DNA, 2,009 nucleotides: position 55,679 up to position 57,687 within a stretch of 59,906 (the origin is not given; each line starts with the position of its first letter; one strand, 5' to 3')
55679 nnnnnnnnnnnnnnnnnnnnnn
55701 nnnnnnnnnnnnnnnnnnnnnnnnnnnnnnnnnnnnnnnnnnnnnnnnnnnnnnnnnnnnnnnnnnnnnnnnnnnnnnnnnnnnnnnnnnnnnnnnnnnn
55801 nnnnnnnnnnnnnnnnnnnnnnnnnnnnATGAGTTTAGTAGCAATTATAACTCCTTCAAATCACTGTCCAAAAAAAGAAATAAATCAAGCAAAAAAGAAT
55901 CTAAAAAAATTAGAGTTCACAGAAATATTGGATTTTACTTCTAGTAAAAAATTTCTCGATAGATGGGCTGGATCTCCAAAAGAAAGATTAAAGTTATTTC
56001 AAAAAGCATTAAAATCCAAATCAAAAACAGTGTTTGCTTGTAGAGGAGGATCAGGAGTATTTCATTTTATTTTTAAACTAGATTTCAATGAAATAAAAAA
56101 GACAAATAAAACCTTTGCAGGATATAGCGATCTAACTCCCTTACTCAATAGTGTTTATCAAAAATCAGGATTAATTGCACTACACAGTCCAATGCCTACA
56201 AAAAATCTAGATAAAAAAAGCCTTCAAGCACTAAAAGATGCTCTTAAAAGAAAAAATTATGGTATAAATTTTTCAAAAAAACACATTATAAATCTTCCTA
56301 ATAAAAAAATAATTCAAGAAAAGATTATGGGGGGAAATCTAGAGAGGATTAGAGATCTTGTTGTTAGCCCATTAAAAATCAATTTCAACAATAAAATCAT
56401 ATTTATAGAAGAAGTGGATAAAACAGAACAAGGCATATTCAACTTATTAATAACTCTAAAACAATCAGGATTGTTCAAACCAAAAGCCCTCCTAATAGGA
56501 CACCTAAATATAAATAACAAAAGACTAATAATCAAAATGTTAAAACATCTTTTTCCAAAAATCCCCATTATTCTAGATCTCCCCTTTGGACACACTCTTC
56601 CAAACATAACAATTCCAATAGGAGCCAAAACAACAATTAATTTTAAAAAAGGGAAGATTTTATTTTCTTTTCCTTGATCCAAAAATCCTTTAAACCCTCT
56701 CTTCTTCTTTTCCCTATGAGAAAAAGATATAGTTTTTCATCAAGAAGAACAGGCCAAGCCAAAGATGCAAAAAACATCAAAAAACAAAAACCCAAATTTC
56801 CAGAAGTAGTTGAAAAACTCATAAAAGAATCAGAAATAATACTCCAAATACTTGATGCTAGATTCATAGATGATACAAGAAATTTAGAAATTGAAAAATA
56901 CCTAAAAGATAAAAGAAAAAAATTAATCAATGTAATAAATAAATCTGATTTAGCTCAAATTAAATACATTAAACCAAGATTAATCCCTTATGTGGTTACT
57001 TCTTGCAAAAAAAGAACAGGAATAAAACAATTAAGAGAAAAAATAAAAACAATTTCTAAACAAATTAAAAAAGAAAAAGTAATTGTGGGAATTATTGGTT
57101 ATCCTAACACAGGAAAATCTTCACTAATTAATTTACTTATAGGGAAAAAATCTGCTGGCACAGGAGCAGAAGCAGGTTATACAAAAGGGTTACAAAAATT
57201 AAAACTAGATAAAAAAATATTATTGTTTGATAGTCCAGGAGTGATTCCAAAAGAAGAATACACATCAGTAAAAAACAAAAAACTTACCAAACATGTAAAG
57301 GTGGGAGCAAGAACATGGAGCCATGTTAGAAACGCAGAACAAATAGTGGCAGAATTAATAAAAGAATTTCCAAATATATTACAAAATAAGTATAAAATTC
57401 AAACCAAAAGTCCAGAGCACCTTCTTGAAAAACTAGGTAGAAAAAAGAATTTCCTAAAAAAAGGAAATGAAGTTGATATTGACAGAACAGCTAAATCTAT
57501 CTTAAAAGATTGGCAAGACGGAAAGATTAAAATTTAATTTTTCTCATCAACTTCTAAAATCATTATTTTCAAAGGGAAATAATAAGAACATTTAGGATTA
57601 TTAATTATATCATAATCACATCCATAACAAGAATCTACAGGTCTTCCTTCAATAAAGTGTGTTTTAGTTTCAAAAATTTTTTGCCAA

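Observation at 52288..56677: Operon of Asp racemase, three ATP-grasp ligases and an S66 LD-carboxypeptidase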

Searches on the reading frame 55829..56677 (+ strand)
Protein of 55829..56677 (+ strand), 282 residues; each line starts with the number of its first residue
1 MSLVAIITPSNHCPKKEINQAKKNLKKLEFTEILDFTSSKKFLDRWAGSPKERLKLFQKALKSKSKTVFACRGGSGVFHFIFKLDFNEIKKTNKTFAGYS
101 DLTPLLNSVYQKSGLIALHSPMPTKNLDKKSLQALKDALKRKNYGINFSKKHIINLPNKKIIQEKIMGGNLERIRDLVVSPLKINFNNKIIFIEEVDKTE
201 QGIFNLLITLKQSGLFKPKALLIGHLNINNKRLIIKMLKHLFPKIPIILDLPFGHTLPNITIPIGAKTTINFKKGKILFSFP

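Call 3: search_protein_families(library=pfam, proteins=[window:55829-56677:+], max_evalue=0.01)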
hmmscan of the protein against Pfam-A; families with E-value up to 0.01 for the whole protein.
window:55829-56677:+ (282 aa): 3 families
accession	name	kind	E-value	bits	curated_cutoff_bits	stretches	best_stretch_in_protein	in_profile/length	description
PF02016.21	Peptidase_S66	-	7e-24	84.7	25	1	4-119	1-120/121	LD-carboxypeptidase N-terminal domain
PF17676.7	Peptidase_S66C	-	3.8e-18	66.7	23.7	1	165-270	3-120/120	LD-carboxypeptidase C-terminal domain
PF00755.25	Carn_acyltransf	-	0.0055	15.8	22.3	1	39-112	441-510/574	Choline/Carnitine o-acyltransferase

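Call 4: search_protein_families(library=ncbifam, proteins=[window:55829-56677:+], max_evalue=0.01)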
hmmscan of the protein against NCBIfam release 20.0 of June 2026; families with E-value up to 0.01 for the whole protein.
window:55829-56677:+ (282 aa): 1 family
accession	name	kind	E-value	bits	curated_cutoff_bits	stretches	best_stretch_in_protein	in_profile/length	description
NF008424.0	PRK11253.1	equivalog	6.6e-26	91.1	378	1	1-273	4-292/308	muramoyltetrapeptide carboxypeptidase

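Call 30: search_solved_structures(query=window:55829-56677:+, max_evalue=0.001, show_alignments=3)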
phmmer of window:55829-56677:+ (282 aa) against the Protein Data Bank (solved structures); distinct sequences matched with E-value up to 0.001: 27.
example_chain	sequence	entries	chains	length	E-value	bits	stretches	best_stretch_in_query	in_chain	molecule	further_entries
6uuk_A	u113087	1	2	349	8.9e-27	97.3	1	4-278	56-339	Muramoyltetrapeptide carboxypeptidase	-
5usd_A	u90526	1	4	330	1.1e-16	64.2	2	21-122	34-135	Peptidase S66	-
4e5s_A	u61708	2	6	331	1.1e-16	64.2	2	21-122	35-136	MccFlike protein (BA_5613) | LD-carboxypeptidase family protein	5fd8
3tlz_A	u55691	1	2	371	8.8e-12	48.1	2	47-122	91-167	MccF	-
3tla_A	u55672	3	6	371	1.1e-11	47.8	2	47-122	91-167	MccF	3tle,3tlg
3tlb_A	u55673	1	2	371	1.1e-11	47.7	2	47-122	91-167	MccF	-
5z01_A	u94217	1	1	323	2e-11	46.9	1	1-272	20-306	Murein tetrapeptide carboxypeptidase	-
3tlc_A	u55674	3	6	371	2.9e-11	46.4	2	162-276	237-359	MccF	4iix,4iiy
3tyx_A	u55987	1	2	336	4.1e-11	45.9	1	164-270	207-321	Microcin immunity protein MccF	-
3sr3_A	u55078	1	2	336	4.2e-11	45.9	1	164-270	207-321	Microcin immunity protein MccF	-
3gjz_A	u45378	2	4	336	4.4e-11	45.8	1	164-270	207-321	Microcin immunity protein MccF | Microcin C7 self-immunity protein mccF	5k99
5z03_A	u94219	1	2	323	5.3e-11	45.5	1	1-272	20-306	Murein tetrapeptide carboxypeptidase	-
3u1b_A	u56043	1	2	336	8.1e-11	44.9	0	9-122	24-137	Microcin immunity protein MccF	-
3t5m_A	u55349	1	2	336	1.1e-10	44.4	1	164-270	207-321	Microcin immunity protein MccF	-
3tly_A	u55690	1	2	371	2.3e-10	43.4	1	47-122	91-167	MccF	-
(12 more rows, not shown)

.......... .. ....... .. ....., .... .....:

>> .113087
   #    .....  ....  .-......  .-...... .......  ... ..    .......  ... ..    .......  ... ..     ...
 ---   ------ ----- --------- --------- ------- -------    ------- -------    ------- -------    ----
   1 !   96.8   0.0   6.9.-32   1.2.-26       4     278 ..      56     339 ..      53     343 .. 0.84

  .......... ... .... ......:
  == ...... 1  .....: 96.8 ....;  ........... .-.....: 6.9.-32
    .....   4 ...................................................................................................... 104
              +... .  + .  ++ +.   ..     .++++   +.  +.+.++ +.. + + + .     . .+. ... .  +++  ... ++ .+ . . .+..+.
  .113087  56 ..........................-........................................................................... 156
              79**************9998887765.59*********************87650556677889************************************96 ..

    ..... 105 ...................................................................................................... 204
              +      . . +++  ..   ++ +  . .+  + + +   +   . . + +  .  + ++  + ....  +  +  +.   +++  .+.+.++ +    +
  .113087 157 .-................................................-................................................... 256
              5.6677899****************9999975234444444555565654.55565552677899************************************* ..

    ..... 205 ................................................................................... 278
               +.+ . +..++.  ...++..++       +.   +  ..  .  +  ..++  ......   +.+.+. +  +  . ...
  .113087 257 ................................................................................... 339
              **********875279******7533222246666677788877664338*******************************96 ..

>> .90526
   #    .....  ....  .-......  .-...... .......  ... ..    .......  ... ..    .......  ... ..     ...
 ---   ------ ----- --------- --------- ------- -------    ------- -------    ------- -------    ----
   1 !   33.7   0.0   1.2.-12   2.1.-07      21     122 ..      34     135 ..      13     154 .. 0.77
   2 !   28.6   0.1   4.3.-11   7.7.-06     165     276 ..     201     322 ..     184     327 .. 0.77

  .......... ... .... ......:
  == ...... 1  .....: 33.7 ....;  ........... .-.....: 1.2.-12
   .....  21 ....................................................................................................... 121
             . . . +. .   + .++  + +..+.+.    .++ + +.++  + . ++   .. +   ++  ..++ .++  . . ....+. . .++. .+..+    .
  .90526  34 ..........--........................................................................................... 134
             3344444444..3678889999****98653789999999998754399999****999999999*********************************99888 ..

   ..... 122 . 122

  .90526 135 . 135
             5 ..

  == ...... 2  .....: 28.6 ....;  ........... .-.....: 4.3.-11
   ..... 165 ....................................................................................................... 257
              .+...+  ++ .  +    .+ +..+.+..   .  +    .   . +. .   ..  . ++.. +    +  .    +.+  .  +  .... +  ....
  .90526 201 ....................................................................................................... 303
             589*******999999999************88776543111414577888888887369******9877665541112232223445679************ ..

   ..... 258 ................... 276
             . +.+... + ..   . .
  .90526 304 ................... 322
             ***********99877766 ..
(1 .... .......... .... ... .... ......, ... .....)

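Call 92: search_protein_families(library=padloc, proteins=[window:55829-56677:+], max_evalue=0.001)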
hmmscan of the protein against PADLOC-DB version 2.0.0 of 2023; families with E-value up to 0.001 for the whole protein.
window:55829-56677:+ (282 aa): 0 families

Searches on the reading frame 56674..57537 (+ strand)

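Call 3: search_protein_families(library=pfam, proteins=[window:56674-57537:+], max_evalue=0.01)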
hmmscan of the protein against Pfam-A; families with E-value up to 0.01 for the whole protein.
window:56674-57537:+ (287 aa): 7 families
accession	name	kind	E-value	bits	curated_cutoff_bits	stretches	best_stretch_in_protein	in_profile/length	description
PF01926.29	MMR_HSR1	-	9.1e-17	61.6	21.9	1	138-236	2-100/113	50S ribosome-binding GTPase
PF02421.24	FeoB_N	-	2.9e-07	30.6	27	1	138-195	3-62/156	Ferrous iron transport protein B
PF00350.29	Dynamin_N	-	1.3e-05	25.7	27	1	138-245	1-89/168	Dynamin family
PF03193.22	RsgA_GTPase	-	0.0001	22.6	30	1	79-190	51-168/174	RsgA GTPase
PF02263.25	GBP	-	0.0032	17.1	21.1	1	122-160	9-46/264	Guanylate-binding protein, N-terminal domain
PF16897.10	MMR_HSR1_Xtn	-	0.0051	17.2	35.2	0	82-124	56-100/106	C-terminal region of MMR_HSR1 domain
PF09638.15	Ph1570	-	0.0056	17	27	0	56-105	6-53/156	Ph1570 protein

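Call 4: search_protein_families(library=ncbifam, proteins=[window:56674-57537:+], max_evalue=0.01)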
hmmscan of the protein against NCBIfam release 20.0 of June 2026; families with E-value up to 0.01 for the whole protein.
window:56674-57537:+ (287 aa): 20 families
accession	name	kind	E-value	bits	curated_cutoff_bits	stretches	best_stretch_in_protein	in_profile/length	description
TIGR03596.1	GTPase_YlqF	equivalog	8.5e-42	143.4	208.2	1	46-285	15-270/276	ribosome biogenesis GTPase YlqF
TIGR03594.1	GTPase_EngA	equivalog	6.7e-18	64.9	306.7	1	39-198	66-241/432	ribosome biogenesis GTPase Der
TIGR03597.1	GTPase_YqeH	equivalog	1.4e-13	50.7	297.4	1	33-209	45-234/361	ribosome biogenesis GTPase YqeH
NF000908.1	PRK00089.1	equivalog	2.6e-11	43.4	237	2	137-194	5-65/291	GTPase Era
TIGR03598.1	GTPase_YsxC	equivalog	9.1e-10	38.5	124.45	1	125-189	8-73/186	ribosome biogenesis GTP-binding protein YihA/YsxC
TIGR03918.1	GTP_HydF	equivalog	4.8e-09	35.5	325.55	2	47-138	81-177/392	[FeFe] hydrogenase H-cluster maturation GTPase HydF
TIGR00231.1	small_GTP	domain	9.5e-09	35.2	42.5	1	136-211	4-80/164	GTP-binding protein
TIGR00450.1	mnmE_trmE_thdF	equivalog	1.5e-08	34.2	252.6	2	47-133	283-372/446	tRNA uridine-5-carboxymethylaminomethyl(34) synthesis GTPase MnmE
NF003661.0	PRK05291.1-3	equivalog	4.6e-08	32.8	380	1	136-179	217-260/448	tRNA uridine-5-carboxymethylaminomethyl(34) synthesis GTPase MnmE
TIGR03156.1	GTP_HflX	equivalog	1.6e-07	30.5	216.75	1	129-160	183-214/351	GTPase HflX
NF002828.0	PRK03003.1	equivalog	3.6e-07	29.1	631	1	116-170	21-75/477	ribosome biogenesis GTPase Der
NF049994.1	slr1306_fam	domain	1.3e-05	24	490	1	102-160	75-133/470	slr1306 family protein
NF007071.0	PRK09518.1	equivalog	1.4e-05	23.9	953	1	120-170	254-306/706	bifunctional cytidylate kinase/GTPase Der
TIGR00436.1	era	equivalog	1.6e-05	24.4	116.25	1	137-206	2-75/270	GTPase Era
NF003255.0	PRK04213.1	equivalog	0.00034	20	164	1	132-190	6-62/204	GTP-binding protein EngB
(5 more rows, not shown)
